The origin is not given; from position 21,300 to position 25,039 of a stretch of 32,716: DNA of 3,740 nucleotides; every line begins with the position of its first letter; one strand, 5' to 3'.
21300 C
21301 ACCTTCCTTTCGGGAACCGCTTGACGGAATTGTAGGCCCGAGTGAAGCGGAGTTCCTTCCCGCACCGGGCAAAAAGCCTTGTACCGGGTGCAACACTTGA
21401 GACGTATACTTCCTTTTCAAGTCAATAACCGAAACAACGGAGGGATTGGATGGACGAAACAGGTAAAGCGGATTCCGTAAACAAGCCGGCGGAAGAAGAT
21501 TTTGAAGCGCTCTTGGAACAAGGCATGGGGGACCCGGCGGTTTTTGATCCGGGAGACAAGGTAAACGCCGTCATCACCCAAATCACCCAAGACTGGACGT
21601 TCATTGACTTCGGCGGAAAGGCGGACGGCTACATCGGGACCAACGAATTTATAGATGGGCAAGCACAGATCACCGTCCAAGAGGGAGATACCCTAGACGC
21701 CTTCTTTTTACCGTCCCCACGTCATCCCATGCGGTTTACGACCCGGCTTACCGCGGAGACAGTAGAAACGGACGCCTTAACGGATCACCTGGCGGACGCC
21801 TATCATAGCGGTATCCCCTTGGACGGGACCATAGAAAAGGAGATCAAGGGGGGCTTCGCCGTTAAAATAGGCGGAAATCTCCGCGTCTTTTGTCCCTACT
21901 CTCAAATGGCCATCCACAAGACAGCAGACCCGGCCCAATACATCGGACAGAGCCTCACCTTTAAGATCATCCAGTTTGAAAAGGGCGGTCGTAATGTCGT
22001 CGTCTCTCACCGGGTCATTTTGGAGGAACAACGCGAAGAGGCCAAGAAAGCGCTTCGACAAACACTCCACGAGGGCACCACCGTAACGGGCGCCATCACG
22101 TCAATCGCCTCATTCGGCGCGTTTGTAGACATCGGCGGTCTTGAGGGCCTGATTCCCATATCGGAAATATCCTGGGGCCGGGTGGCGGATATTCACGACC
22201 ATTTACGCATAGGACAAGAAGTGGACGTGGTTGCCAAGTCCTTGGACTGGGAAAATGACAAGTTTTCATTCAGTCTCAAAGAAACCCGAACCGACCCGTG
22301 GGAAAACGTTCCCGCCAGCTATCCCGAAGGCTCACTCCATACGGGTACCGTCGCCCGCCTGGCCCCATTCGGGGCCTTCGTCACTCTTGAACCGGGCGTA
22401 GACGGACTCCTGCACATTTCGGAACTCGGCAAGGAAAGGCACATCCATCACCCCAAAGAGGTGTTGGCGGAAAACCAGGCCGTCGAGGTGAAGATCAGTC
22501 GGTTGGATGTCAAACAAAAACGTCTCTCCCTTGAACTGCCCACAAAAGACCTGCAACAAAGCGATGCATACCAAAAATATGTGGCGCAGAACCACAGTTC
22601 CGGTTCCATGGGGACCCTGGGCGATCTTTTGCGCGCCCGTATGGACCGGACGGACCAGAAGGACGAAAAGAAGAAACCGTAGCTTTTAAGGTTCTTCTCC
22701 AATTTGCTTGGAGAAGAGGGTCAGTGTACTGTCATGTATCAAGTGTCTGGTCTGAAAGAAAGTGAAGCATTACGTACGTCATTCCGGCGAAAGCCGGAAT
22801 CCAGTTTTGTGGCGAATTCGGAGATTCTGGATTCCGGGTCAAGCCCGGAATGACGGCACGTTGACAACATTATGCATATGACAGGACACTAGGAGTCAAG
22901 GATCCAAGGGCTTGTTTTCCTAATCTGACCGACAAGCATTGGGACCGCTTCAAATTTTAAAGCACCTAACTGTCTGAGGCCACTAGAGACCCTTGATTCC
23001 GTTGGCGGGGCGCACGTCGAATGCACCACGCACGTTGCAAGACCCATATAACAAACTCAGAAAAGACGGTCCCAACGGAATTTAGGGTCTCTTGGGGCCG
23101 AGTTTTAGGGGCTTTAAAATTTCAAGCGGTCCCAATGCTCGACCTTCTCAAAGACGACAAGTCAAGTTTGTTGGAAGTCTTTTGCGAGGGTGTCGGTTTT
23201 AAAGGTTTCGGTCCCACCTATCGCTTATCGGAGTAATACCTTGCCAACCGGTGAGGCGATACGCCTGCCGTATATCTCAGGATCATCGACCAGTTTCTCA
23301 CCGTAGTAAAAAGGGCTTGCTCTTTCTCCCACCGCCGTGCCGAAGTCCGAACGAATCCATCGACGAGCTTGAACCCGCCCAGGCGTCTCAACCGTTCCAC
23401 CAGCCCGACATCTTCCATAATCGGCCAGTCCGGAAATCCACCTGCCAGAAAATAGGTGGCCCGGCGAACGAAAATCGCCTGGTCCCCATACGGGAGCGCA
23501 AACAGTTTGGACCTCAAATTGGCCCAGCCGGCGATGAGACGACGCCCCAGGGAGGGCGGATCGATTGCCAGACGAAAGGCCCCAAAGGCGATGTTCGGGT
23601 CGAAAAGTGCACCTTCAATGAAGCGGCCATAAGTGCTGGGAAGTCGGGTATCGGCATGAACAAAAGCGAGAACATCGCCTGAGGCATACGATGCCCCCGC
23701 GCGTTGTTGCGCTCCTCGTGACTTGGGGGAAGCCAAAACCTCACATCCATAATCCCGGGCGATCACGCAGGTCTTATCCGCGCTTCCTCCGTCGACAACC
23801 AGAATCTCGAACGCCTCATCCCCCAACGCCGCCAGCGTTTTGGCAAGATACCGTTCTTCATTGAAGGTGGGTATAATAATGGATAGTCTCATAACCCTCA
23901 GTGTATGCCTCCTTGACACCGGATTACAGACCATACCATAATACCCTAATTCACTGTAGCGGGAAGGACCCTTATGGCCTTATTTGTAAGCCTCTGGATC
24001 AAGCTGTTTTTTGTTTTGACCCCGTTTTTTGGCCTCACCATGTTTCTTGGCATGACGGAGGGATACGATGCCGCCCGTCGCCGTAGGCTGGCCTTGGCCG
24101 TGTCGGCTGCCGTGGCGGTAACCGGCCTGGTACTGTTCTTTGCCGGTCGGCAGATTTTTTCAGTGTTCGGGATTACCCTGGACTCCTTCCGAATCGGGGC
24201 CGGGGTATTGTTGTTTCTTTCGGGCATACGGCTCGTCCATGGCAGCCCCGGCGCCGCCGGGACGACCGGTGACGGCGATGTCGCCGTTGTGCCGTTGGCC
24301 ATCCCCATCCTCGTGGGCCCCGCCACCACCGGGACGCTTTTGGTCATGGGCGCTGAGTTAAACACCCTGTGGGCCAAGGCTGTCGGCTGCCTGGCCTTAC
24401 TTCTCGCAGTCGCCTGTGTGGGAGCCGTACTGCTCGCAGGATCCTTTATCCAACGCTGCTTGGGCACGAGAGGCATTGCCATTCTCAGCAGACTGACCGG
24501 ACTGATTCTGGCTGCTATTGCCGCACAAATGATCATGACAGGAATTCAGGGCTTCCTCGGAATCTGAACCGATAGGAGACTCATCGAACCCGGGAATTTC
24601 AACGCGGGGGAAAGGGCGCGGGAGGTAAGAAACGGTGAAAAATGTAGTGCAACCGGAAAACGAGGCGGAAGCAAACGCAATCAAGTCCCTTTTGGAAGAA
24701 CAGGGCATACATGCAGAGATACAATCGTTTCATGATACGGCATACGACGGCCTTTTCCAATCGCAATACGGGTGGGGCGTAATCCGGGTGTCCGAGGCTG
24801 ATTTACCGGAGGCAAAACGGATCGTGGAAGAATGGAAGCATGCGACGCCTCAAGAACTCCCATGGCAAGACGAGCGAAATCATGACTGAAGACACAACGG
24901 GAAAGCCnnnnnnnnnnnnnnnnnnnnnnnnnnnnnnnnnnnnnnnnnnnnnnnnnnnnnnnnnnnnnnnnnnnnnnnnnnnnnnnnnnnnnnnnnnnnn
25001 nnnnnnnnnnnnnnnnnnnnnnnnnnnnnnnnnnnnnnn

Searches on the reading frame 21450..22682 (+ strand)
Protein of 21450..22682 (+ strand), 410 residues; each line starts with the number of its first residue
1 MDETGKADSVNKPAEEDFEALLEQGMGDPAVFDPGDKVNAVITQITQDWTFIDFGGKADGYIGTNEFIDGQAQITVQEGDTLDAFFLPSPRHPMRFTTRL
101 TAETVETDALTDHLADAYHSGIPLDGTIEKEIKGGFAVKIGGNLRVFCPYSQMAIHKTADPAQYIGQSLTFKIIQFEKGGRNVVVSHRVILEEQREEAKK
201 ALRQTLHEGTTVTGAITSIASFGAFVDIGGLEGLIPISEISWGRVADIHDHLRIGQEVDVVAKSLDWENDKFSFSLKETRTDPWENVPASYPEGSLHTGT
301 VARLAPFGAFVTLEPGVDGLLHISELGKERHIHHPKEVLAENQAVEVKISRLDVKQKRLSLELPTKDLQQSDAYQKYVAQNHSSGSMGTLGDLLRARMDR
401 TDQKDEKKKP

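Call 11: search_protein_families(library=pfam, proteins=[window:21450-22682:+], max_evalue=0.0001)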
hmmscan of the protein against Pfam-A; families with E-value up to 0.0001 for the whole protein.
window:21450-22682:+ (410 aa): 3 families
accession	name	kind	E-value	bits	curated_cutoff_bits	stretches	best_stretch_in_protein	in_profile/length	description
PF00575.29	S1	-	7.5e-47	158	22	3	207-276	3-73/74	S1 RNA binding domain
PF23459.1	S1_RRP5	-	5.5e-11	43.3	27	1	293-361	3-70/72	RRP5 S1 domain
PF13509.12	S1_2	-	5.2e-07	30.1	21.8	0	294-332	2-40/61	S1 domain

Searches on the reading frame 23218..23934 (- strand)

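Call 11: search_protein_families(library=pfam, proteins=[window:23218-23934:-], max_evalue=0.0001)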
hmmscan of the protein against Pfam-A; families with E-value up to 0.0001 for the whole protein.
window:23218-23934:- (238 aa): 2 families
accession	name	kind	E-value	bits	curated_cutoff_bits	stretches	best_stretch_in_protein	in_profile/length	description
PF00535.33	Glycos_transf_2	-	6.9e-18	65.6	23.3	1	18-132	1-127/168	Glycosyl transferase family 2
PF10111.15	Glyco_tranf_2_2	-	1.3e-05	25.3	27.3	0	26-96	16-92/276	Glycosyltransferase like family 2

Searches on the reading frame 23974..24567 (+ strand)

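Call 8: search_protein_families(library=pfam, proteins=[window:23974-24567:+], max_evalue=0.01)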
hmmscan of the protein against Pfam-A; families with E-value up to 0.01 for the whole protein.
window:23974-24567:+ (197 aa): 1 family
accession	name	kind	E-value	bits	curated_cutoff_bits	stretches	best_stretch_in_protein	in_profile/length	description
PF01914.23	MarC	-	3e-40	138.3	23.9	1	2-194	2-202/203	MarC family integral membrane protein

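Call 9: search_protein_families(library=ncbifam, proteins=[window:23974-24567:+], max_evalue=0.01)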
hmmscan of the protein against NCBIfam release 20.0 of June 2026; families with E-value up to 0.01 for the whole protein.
window:23974-24567:+ (197 aa): 4 families
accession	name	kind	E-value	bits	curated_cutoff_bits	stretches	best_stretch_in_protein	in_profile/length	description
TIGR00427.1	TIGR00427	subfamily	9.5e-33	113.6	99.2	1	2-191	5-201/201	NAAT family transporter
NF008320.0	PRK11111.1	equivalog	1.2e-26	93.4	216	1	2-194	9-209/215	YchE family NAAT transporter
NF008010.0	PRK10739.1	equivalog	3e-24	86.1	215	1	4-195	4-195/197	YhgN family NAAT transporter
NF008228.0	PRK10995.1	equivalog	1.1e-19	70.5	162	1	9-194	13-216/223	MarC family NAAT transporter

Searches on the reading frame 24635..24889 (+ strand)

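Call 8: search_protein_families(library=pfam, proteins=[window:24635-24889:+], max_evalue=0.01)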
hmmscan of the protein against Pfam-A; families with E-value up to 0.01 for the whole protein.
window:24635-24889:+ (84 aa): 1 family
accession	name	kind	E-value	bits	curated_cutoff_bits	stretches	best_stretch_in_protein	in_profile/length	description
PF09413.15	DUF2007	-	1.4e-11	44.8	25.7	1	1-68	1-66/66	Putative prokaryotic signal transducing protein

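Call 9: search_protein_families(library=ncbifam, proteins=[window:24635-24889:+], max_evalue=0.01)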
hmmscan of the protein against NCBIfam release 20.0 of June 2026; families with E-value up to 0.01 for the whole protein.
window:24635-24889:+ (84 aa): 0 families
